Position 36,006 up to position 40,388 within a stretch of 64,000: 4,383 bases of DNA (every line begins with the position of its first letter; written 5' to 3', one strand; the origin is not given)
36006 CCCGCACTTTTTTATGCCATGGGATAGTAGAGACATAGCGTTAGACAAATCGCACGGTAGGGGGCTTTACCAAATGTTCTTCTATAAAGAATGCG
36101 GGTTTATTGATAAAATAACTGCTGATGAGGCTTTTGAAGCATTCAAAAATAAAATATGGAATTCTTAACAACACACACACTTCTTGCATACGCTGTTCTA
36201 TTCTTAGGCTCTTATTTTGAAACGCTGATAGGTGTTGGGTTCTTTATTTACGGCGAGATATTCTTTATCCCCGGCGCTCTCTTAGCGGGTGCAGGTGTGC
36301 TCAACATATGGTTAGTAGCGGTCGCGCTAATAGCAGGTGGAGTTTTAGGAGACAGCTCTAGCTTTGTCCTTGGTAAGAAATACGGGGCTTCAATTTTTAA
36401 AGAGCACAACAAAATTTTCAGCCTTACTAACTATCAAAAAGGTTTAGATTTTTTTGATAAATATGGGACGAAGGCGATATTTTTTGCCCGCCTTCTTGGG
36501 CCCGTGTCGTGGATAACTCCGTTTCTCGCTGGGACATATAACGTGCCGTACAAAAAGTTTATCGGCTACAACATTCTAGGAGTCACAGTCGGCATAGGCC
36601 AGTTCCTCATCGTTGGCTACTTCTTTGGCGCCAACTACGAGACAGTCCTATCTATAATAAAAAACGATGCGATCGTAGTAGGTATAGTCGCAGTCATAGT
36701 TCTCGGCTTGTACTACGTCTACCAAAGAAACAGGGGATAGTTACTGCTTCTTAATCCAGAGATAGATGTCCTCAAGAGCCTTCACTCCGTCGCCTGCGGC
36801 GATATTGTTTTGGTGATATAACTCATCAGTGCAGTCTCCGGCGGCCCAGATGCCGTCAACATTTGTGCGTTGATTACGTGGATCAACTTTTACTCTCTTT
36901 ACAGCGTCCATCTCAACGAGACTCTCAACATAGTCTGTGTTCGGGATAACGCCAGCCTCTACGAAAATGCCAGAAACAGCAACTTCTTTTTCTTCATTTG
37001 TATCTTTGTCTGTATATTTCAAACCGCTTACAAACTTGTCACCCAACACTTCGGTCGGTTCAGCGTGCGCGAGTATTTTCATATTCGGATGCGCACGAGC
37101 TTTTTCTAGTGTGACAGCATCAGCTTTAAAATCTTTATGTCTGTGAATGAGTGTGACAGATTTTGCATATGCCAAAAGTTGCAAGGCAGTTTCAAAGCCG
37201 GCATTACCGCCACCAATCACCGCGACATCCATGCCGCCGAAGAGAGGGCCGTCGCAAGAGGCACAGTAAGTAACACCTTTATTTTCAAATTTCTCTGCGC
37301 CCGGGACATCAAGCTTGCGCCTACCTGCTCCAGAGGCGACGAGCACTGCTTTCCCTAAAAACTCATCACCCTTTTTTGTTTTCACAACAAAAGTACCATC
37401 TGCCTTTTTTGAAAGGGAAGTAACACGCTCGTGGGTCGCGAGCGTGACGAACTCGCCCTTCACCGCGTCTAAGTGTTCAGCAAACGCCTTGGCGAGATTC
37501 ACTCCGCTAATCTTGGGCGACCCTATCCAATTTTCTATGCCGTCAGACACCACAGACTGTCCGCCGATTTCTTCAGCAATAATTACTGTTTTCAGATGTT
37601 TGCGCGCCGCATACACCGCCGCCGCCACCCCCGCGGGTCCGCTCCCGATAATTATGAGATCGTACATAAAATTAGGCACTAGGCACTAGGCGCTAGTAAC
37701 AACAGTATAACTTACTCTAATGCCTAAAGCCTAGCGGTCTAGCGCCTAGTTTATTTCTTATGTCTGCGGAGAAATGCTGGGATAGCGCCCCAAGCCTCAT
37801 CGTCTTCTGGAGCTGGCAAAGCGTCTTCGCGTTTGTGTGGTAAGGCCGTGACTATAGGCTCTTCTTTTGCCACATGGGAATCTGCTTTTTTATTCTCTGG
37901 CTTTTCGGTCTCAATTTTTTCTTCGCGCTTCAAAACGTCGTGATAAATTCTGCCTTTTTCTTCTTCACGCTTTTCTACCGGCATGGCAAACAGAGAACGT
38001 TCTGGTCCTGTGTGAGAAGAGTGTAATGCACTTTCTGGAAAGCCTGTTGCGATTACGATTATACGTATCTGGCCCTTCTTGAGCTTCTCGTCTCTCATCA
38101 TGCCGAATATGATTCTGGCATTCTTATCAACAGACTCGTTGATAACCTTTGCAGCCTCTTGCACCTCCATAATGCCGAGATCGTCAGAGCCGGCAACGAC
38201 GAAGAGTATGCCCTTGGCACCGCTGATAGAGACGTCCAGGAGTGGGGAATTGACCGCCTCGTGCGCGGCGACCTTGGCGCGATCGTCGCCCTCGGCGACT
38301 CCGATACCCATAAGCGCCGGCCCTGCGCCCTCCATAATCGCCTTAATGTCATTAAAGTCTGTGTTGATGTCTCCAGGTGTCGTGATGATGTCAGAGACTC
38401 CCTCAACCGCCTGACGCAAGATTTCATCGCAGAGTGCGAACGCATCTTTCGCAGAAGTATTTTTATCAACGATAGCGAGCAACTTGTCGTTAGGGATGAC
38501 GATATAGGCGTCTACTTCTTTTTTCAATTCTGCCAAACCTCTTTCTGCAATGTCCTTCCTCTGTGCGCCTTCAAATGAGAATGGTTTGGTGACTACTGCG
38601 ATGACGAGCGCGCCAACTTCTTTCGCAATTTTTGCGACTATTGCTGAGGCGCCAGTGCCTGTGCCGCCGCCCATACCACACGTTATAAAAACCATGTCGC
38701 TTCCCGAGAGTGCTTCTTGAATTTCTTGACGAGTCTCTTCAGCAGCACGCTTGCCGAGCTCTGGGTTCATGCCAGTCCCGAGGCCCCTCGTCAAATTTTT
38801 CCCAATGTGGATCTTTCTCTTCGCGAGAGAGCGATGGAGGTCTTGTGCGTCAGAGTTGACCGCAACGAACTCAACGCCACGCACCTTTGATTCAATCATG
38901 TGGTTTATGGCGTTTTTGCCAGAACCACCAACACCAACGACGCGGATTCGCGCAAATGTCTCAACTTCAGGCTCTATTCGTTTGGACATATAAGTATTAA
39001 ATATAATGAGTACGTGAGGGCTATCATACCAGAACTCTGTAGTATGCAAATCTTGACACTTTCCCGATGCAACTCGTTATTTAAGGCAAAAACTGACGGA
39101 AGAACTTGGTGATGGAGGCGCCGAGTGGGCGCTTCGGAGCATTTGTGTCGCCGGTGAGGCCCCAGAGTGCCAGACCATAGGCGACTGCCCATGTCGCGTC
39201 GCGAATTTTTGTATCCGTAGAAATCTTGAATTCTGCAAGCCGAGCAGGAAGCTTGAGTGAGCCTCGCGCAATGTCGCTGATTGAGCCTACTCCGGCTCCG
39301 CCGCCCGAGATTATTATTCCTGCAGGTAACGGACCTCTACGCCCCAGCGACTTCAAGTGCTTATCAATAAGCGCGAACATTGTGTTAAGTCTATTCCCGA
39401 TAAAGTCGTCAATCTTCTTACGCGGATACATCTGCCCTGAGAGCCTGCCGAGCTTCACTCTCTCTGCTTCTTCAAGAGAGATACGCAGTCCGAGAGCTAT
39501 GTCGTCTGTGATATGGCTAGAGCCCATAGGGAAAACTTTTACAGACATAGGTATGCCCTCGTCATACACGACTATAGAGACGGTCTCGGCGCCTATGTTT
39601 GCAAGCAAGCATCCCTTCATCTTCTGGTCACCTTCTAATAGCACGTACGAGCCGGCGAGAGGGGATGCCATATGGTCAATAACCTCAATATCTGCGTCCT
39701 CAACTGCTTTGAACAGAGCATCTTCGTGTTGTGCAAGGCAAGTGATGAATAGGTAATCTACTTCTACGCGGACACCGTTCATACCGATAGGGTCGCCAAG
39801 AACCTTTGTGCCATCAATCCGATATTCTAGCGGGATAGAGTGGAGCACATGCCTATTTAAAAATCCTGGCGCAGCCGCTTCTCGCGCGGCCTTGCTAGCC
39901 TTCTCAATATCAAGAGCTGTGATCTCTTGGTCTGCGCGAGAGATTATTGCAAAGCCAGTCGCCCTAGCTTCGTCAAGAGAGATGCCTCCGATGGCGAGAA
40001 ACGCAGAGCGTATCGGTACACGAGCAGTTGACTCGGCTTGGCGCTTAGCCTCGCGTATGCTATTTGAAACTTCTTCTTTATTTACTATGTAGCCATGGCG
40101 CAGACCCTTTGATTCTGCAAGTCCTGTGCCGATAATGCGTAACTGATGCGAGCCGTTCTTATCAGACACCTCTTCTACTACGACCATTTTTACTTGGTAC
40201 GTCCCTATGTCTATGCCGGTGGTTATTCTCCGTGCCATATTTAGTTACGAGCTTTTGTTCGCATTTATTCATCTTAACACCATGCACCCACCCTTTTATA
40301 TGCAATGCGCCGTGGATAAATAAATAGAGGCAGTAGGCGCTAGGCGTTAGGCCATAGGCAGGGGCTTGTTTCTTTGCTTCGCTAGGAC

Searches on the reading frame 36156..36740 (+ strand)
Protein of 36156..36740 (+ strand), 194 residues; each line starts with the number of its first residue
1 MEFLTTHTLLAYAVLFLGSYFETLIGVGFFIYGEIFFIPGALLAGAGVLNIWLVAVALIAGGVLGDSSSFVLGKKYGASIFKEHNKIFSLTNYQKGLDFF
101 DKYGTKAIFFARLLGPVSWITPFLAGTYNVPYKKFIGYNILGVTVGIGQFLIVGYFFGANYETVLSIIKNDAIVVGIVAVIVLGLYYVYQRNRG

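Call 60: search_protein_families(library=pfam, proteins=[window:36156-36740:+], max_evalue=0.01)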
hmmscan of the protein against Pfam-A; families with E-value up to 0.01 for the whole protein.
window:36156-36740:+ (194 aa): 1 family
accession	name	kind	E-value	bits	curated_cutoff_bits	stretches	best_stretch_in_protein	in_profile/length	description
PF09335.16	VTT_dom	-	1.4e-16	61.5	33.9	1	41-155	5-122/123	VTT domain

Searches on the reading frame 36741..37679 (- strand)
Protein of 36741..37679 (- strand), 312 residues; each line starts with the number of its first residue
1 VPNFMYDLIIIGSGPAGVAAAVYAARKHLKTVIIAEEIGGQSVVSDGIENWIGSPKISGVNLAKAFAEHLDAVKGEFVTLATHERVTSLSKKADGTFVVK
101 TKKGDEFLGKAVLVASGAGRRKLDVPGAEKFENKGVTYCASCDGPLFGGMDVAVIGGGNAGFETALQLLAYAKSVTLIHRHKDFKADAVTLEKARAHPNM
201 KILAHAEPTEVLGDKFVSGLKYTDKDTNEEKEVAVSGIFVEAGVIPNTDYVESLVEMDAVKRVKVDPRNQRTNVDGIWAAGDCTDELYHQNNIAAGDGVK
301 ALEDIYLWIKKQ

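Call 8: search_protein_families(library=pfam, proteins=[window:36741-37679:-], max_evalue=0.001)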
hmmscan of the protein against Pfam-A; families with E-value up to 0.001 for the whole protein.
window:36741-37679:- (312 aa): 14 families
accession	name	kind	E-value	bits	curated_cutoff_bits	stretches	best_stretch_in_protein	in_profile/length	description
PF07992.20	Pyr_redox_2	-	1.3e-46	159.8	26.1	1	6-294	1-287/291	Pyridine nucleotide-disulphide oxidoreductase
PF13738.12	Pyr_redox_3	-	1.8e-24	87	30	1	9-281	1-305/305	Pyridine nucleotide-disulphide oxidoreductase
PF03486.20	HI0933_like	-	6.5e-12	45.9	50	0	7-35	2-30/244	HI0933-like protein Rossmann domain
PF01266.30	DAO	-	6.6e-12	46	27.9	1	151-185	1-35/353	FAD dependent oxidoreductase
PF00070.33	Pyr_redox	-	1.2e-11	45.4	22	1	152-222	2-79/82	Pyridine nucleotide-disulphide oxidoreductase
PF00890.30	FAD_binding_2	-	1.3e-11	44.8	20.4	1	7-53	1-49/414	FAD binding domain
PF01134.28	GIDA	-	4.7e-11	42.8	22.1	1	7-86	1-72/391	Glucose inhibited division protein A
PF12831.13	FAD_oxidored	-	1.4e-10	41.5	27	1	7-43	1-39/416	FAD dependent oxidoreductase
PF01946.23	Thi4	-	1.3e-06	28.3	26.2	1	6-38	18-51/235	Thi4 family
PF01494.25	FAD_binding_3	-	8.4e-06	25.7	22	0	150-185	2-37/349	FAD binding domain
PF05834.18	Lycopene_cycl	-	8.6e-06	25.5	23.4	0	7-34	1-30/380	Lycopene cyclase protein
PF13450.12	NAD_binding_8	-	8e-05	23.3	21.9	0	10-41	1-34/68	NAD(P)-binding Rossmann-like domain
PF13454.12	NAD_binding_9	-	0.00017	22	21.8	0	62-118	99-154/155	FAD-NAD(P)-binding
PF13241.12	NAD_binding_7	-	0.00046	21.2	22.1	0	149-196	7-55/104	Putative NAD(P)-binding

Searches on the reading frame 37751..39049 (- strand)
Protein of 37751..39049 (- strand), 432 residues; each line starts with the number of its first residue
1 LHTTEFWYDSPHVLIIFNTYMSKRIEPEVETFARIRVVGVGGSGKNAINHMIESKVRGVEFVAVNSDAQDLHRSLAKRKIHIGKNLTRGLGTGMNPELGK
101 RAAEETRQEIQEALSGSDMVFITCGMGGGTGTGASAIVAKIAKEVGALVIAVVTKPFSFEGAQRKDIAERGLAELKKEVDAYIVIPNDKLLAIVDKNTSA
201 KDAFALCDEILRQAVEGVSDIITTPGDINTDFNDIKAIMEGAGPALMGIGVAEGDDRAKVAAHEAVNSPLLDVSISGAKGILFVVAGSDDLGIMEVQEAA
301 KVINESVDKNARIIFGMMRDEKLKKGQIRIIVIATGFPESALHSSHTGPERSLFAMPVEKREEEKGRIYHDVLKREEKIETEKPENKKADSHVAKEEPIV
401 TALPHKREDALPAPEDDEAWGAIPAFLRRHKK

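Call 7: search_protein_families(library=pfam, proteins=[window:37751-39049:-], max_evalue=0.001)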
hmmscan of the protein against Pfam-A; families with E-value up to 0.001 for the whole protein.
window:37751-39049:- (432 aa): 2 families
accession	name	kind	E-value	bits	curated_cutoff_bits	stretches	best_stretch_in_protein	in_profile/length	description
PF00091.31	Tubulin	-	1.1e-48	166.5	33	1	35-194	2-189/190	Tubulin/FtsZ family, GTPase domain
PF12327.13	FtsZ_C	-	3.3e-29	101.5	27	1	243-337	1-94/95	FtsZ family, C-terminal domain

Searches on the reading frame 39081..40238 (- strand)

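Call 7: search_protein_families(library=pfam, proteins=[window:39081-40238:-], max_evalue=0.001)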
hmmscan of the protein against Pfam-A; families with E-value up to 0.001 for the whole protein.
window:39081-40238:- (385 aa): 3 families
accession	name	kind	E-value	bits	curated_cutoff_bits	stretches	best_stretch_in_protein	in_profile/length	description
PF14450.12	FtsA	-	1.5e-21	77.5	31.8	1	212-355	2-127/127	Cell division protein FtsA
PF02491.25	SHS2_FTSA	-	2.9e-14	53.6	25.4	1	97-166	13-79/79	SHS2 domain inserted in FTSA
PF11104.14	PilM_2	-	1.2e-09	38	27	1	197-358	169-337/340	Type IV pilus assembly protein PilM;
